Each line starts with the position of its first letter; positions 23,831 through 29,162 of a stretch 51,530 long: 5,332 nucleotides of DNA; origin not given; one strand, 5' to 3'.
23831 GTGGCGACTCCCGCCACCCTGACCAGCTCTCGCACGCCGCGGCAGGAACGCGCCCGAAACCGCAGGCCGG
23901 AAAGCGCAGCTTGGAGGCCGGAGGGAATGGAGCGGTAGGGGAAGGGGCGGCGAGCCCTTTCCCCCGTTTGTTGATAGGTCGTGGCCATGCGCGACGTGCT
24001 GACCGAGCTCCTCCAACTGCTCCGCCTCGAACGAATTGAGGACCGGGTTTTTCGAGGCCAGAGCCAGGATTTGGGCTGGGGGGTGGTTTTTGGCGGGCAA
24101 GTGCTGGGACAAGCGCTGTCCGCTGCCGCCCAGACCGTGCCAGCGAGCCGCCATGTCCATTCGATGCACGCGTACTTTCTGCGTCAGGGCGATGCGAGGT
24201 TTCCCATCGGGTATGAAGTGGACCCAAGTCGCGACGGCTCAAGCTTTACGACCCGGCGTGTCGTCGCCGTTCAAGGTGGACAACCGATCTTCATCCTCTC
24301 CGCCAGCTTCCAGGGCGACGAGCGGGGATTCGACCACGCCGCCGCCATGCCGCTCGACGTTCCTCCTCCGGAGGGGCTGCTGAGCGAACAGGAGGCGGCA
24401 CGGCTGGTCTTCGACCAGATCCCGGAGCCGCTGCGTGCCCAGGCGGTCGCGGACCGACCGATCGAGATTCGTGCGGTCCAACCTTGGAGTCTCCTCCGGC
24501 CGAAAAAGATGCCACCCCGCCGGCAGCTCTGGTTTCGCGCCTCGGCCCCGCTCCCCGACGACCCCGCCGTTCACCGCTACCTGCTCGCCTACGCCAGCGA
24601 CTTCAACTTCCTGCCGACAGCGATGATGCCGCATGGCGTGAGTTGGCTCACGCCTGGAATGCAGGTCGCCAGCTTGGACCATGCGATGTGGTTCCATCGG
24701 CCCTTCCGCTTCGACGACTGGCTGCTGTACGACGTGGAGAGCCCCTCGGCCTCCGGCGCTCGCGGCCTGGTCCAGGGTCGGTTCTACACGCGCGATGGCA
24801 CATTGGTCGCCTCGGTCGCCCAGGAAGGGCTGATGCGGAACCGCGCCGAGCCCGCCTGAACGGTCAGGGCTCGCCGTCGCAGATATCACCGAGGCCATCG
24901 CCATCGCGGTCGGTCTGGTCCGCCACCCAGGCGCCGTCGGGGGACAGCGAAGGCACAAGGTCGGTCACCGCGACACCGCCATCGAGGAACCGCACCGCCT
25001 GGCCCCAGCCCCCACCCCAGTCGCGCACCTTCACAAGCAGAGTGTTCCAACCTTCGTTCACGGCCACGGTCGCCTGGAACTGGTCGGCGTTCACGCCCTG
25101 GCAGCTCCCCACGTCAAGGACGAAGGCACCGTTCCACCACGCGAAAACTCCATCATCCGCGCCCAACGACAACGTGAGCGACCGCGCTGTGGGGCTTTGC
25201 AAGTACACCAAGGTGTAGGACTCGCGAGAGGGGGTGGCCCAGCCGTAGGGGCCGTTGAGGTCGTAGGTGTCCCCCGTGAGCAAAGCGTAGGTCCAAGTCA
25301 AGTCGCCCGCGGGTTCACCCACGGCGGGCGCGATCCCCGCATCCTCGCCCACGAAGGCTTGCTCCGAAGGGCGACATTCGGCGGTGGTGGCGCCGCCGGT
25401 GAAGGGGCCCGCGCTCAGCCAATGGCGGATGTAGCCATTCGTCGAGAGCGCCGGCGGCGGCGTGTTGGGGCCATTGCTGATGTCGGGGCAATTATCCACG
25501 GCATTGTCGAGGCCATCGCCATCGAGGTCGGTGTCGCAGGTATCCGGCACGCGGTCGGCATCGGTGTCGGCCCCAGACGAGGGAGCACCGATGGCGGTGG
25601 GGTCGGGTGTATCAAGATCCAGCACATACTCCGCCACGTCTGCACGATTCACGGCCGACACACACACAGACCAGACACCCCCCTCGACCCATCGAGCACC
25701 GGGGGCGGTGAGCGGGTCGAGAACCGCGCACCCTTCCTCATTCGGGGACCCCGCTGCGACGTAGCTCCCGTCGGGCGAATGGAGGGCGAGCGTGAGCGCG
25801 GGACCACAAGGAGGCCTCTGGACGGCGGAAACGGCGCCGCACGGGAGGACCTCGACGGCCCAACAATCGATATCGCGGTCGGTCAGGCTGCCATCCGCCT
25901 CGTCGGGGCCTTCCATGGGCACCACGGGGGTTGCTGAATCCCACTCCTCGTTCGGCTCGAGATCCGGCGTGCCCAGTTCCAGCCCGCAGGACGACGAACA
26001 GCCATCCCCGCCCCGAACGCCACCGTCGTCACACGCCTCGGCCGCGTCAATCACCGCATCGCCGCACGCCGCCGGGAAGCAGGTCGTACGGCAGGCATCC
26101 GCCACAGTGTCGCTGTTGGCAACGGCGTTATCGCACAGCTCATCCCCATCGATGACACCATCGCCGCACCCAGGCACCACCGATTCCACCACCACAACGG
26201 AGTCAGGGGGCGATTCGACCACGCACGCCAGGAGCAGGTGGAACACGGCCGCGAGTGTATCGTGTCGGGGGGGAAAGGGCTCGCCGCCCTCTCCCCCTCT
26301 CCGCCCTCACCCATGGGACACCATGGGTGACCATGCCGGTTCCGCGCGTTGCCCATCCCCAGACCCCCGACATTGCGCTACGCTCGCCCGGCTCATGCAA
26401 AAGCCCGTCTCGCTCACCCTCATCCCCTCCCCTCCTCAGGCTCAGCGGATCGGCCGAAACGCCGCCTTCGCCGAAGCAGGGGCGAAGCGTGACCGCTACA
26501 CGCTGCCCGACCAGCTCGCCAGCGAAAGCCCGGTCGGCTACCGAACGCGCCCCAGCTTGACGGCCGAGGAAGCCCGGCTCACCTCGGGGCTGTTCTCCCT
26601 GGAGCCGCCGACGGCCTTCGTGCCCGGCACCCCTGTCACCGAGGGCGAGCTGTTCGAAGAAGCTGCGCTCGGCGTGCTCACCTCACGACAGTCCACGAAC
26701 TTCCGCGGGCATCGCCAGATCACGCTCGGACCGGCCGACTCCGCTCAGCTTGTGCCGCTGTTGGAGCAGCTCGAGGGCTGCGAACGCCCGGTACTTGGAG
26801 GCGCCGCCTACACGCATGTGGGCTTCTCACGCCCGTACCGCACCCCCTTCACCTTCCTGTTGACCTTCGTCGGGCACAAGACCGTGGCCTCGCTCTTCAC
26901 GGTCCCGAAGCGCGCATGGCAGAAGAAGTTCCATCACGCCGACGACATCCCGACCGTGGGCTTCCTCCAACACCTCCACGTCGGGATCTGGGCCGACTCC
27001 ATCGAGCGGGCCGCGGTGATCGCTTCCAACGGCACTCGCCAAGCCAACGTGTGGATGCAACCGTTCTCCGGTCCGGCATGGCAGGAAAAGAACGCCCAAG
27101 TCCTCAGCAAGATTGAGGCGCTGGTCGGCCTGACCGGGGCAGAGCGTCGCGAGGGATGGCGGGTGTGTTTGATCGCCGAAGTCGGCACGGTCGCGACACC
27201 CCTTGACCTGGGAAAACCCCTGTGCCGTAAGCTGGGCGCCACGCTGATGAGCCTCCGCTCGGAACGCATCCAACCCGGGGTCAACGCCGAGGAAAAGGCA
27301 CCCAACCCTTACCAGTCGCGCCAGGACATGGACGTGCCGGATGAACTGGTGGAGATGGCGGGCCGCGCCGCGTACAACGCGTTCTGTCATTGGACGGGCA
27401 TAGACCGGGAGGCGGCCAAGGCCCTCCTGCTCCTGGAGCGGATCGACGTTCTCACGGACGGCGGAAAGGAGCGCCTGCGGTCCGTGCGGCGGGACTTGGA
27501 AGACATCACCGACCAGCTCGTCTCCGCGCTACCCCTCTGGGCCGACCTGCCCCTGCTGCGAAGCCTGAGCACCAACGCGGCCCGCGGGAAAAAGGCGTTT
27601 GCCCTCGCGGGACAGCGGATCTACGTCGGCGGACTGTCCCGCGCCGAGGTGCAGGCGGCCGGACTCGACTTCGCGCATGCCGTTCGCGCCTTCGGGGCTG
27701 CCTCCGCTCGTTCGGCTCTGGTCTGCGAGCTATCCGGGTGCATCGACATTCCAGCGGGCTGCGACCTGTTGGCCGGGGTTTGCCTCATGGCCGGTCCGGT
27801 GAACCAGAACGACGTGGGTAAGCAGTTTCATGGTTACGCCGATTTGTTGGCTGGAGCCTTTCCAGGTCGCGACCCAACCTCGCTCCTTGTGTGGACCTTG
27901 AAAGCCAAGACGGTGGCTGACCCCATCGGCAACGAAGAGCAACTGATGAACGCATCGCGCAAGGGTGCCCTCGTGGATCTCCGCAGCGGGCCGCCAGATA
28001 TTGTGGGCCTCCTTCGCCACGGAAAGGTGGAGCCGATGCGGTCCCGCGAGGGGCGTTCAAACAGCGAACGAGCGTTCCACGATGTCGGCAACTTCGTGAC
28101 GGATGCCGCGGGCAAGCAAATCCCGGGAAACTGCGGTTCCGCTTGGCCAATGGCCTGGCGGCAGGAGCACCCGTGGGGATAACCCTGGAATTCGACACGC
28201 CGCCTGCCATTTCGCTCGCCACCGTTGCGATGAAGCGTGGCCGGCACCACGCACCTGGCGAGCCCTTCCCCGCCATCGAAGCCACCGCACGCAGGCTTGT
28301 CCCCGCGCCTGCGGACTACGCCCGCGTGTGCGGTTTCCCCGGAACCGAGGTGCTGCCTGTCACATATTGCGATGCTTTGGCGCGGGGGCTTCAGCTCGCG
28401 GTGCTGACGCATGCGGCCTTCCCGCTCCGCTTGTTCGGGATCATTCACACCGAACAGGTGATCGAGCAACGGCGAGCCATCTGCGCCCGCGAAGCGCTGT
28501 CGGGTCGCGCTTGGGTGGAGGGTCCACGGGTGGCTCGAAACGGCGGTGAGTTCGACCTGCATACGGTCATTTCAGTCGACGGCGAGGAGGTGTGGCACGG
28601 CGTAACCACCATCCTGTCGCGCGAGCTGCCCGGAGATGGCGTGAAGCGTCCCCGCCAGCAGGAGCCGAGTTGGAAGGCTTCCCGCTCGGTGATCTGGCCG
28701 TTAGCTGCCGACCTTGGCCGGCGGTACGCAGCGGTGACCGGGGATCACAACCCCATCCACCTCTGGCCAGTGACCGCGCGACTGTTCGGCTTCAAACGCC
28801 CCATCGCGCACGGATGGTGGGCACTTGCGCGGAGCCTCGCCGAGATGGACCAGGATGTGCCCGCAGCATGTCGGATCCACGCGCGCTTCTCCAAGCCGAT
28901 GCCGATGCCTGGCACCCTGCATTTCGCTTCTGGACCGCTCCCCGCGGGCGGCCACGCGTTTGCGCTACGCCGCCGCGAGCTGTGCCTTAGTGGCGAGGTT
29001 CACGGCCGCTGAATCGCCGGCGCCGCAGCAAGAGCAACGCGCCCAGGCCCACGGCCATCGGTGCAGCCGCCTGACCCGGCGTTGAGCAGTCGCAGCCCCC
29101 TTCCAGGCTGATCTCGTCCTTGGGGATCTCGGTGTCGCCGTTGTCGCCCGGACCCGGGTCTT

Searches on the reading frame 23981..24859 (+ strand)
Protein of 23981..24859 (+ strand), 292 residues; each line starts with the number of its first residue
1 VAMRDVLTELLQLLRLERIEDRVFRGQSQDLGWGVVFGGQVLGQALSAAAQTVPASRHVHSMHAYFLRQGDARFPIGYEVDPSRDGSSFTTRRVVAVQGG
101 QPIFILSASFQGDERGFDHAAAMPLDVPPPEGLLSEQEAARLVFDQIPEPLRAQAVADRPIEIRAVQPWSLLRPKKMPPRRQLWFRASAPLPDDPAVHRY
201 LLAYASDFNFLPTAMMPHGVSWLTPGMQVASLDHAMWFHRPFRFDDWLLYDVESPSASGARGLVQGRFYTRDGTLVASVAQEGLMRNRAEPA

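Call 80: search_protein_families(library=pfam, max_evalue=0.001, proteins=[window:23981-24859:+])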
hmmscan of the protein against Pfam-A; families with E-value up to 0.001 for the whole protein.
window:23981-24859:+ (292 aa): 3 families
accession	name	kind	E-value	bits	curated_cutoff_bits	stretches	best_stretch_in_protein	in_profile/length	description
PF02551.21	Acyl_CoA_thio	-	3.3e-49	166.6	21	1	156-284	7-132/132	Acyl-CoA thioesterase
PF20789.3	4HBT_3C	-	1.1e-27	97.3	24.1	1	159-285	20-140/140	Acyl-CoA thioesterase C-terminal domain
PF13622.12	4HBT_3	-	3e-20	72.7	24.3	1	33-111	5-83/83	Acyl-CoA thioesterase N-terminal domain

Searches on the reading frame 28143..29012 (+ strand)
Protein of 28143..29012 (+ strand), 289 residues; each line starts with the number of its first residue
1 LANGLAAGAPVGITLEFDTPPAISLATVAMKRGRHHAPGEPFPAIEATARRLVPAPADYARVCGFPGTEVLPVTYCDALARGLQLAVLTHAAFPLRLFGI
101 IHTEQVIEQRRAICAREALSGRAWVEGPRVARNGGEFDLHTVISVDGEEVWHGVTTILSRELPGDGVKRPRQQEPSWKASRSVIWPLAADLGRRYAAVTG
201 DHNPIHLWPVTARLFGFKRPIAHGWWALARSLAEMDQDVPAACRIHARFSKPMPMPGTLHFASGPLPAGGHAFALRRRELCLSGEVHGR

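Call 80: search_protein_families(library=pfam, max_evalue=0.001, proteins=[window:28143-29012:+])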
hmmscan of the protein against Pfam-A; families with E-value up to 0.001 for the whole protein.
window:28143-29012:+ (289 aa): 1 family
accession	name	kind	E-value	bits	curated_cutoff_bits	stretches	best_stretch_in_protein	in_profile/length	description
PF01575.25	MaoC_dehydratas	-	2.6e-14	53.3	27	1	189-261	20-97/123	MaoC like domain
